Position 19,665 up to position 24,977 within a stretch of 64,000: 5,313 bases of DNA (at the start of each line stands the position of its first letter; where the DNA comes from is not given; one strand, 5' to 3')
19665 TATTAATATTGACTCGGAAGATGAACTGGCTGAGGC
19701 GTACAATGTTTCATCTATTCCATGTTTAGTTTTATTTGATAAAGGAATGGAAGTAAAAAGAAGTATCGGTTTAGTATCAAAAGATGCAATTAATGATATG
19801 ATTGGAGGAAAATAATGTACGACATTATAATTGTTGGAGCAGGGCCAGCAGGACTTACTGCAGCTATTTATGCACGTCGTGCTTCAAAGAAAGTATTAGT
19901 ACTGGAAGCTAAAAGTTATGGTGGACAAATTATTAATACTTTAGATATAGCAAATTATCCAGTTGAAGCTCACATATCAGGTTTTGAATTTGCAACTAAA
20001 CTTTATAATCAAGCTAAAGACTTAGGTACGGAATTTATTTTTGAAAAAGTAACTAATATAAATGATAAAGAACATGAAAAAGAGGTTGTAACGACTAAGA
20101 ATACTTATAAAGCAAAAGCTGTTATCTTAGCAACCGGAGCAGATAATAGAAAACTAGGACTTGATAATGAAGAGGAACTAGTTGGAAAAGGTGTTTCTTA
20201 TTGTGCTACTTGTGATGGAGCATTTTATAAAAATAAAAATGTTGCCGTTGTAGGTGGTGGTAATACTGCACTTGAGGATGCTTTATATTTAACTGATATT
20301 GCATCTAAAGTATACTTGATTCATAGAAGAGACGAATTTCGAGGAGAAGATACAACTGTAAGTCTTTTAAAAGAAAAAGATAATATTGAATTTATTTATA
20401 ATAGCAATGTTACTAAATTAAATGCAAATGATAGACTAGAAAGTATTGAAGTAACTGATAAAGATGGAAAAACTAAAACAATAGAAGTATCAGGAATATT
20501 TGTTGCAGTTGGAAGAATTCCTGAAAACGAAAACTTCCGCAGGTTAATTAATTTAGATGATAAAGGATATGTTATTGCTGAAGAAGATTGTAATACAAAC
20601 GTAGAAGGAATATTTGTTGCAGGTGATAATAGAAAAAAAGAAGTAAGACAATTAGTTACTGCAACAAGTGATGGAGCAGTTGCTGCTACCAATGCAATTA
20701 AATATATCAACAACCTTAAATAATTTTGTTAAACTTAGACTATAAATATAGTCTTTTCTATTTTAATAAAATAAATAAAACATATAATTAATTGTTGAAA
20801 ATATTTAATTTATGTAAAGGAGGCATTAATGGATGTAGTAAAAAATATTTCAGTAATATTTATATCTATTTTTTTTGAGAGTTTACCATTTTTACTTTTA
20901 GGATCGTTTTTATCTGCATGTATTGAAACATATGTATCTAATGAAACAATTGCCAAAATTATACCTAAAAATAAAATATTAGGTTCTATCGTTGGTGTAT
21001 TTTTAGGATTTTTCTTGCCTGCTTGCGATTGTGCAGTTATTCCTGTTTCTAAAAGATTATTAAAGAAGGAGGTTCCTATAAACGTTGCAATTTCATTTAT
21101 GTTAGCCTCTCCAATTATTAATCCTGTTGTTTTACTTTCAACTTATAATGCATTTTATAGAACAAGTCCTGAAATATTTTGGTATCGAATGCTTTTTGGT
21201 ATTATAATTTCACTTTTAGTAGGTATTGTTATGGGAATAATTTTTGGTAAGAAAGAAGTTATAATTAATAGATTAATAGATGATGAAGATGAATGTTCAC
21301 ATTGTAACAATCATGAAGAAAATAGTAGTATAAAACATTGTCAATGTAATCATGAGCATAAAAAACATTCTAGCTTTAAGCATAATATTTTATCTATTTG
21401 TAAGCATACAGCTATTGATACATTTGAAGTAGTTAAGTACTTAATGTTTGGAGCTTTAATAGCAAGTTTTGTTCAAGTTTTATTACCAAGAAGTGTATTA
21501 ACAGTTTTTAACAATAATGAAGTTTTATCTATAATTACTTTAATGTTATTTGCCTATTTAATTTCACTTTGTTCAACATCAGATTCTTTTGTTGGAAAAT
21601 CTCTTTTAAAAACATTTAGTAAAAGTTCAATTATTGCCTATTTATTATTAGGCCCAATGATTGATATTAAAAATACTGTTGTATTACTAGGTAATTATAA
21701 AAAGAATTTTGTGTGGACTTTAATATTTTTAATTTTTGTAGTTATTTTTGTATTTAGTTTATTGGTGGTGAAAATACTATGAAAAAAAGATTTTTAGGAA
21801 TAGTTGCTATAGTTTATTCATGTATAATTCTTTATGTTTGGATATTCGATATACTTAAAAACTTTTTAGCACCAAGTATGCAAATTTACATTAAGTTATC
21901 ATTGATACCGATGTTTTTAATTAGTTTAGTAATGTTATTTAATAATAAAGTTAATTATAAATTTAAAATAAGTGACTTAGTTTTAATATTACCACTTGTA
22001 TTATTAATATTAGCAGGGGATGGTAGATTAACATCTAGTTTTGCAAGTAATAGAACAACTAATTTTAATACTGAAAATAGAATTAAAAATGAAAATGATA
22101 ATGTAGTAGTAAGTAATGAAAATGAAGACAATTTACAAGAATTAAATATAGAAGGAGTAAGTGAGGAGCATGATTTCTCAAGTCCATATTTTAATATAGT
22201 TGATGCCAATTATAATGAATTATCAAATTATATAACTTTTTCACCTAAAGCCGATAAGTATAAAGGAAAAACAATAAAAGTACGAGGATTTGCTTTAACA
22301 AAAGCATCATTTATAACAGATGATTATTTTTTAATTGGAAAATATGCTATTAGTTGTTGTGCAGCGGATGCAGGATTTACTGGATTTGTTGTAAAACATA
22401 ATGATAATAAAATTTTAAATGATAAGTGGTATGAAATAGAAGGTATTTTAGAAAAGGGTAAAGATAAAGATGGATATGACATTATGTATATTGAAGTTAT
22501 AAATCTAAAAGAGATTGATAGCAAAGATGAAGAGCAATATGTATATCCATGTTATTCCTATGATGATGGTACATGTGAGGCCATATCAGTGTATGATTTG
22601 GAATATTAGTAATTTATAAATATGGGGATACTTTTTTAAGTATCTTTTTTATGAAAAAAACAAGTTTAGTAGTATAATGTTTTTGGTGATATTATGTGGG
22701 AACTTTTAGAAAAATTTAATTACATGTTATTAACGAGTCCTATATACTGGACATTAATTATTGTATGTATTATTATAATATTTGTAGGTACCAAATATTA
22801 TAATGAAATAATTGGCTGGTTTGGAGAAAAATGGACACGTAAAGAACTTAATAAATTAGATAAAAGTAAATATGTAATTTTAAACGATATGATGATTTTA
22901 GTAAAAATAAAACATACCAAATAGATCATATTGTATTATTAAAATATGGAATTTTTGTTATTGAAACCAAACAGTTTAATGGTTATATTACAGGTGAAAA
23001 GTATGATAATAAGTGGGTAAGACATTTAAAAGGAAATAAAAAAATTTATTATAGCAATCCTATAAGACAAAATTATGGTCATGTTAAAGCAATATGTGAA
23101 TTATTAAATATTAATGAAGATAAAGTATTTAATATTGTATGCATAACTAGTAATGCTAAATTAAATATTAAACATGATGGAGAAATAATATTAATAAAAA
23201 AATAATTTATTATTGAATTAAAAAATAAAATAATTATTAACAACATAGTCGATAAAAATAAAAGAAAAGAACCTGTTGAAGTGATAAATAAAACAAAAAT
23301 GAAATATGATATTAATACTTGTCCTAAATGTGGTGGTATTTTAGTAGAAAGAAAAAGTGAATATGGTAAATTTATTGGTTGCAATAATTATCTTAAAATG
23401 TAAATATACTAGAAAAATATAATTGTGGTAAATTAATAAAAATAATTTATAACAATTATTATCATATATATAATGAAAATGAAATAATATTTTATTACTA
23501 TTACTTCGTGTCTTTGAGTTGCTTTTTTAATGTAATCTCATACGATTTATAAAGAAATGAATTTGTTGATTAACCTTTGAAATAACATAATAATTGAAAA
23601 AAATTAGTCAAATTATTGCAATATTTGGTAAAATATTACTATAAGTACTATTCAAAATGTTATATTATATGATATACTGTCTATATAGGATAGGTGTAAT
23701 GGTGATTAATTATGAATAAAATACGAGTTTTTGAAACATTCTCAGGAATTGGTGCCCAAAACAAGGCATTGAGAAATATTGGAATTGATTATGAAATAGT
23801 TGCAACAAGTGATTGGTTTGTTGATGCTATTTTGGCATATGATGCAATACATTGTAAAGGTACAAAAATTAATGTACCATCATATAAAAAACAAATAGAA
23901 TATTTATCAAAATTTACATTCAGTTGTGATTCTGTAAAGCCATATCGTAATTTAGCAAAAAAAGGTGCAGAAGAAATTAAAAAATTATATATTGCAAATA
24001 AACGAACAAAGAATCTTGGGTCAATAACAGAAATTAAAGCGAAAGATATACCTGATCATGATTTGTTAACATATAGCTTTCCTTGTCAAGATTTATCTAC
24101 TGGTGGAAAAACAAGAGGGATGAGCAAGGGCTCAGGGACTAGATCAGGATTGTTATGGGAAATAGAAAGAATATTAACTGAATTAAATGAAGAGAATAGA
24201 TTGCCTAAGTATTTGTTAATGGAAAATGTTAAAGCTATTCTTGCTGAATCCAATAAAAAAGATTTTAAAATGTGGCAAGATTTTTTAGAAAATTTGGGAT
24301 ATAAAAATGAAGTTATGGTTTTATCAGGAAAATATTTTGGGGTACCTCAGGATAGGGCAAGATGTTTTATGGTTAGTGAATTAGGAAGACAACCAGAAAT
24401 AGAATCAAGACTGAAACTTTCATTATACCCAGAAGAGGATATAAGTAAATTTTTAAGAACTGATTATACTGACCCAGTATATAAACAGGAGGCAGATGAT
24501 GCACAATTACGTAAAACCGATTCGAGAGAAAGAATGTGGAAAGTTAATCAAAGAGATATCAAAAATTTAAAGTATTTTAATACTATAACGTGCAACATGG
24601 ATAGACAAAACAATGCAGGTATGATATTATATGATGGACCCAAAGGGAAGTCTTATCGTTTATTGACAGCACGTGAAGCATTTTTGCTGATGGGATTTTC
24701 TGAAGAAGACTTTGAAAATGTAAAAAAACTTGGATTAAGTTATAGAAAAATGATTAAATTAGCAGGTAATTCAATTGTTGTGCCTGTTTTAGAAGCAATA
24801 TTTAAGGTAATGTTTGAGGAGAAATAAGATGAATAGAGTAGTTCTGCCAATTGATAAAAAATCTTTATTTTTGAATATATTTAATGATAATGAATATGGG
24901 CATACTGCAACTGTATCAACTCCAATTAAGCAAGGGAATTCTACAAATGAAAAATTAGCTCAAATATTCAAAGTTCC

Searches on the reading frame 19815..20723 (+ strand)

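Call 55: search_protein_families(library=pfam, proteins=[window:19815-20723:+], max_evalue=0.0001)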
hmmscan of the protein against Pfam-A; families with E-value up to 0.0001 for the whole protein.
window:19815-20723:+ (302 aa): 12 families
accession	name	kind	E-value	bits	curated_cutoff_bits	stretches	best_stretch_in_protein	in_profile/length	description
PF07992.20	Pyr_redox_2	-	4.3e-53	181.1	26.1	1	2-287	1-291/291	Pyridine nucleotide-disulphide oxidoreductase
PF13738.12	Pyr_redox_3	-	4.9e-29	102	30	2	76-270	101-305/305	Pyridine nucleotide-disulphide oxidoreductase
PF00070.33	Pyr_redox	-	7.1e-19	68.5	22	1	142-215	1-81/82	Pyridine nucleotide-disulphide oxidoreductase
PF01266.30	DAO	-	1.9e-15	57.7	27.9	2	48-160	140-258/353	FAD dependent oxidoreductase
PF03486.20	HI0933_like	-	5.1e-10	39.7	50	1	3-37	2-36/244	HI0933-like protein Rossmann domain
PF12831.13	FAD_oxidored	-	6.1e-10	39.4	27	1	3-48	1-50/416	FAD dependent oxidoreductase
PF00890.30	FAD_binding_2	-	7.6e-10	39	20.4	1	3-37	1-36/414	FAD binding domain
PF01946.23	Thi4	-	5.5e-09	36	26.2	1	3-37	19-55/235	Thi4 family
PF01134.28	GIDA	-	4.9e-08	32.9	22.1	0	3-49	1-39/391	Glucose inhibited division protein A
PF13450.12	NAD_binding_8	-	1.2e-07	32.3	21.9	1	6-54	1-49/68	NAD(P)-binding Rossmann-like domain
PF13434.12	Lys_Orn_oxgnase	-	2.3e-07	30.7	21.3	0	78-181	117-231/339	L-lysine 6-monooxygenase/L-ornithine 5-monooxygenase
PF13454.12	NAD_binding_9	-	3.9e-05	24.1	21.8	0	59-108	102-153/155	FAD-NAD(P)-binding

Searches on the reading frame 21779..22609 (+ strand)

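Call 55: search_protein_families(library=pfam, proteins=[window:21779-22609:+], max_evalue=0.0001)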
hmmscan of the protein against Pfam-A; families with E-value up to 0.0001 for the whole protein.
window:21779-22609:+ (276 aa): 1 family
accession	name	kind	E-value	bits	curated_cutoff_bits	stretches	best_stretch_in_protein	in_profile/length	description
PF21537.2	DUF1980_C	-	1.2e-20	74.1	25.9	1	135-257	21-141/141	DUF1980 C-terminal domain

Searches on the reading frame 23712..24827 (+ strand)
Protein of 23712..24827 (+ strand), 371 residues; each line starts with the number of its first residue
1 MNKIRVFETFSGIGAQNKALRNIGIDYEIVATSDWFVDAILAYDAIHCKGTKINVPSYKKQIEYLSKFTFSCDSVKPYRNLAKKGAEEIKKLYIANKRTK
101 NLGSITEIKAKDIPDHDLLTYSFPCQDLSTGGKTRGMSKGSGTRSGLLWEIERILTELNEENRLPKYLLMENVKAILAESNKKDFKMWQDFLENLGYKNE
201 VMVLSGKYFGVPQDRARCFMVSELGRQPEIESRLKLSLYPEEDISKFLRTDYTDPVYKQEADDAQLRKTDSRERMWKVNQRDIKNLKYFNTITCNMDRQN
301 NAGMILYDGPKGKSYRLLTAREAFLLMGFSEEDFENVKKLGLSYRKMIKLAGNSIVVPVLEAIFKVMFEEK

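Call 55: search_protein_families(library=pfam, proteins=[window:23712-24827:+], max_evalue=0.0001)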
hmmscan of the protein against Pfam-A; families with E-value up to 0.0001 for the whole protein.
window:23712-24827:+ (371 aa): 1 family
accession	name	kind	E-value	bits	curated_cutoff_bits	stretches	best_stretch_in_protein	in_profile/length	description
PF00145.23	DNA_methylase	-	1.1e-56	193.1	22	1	82-368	27-323/324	C-5 cytosine-specific DNA methylase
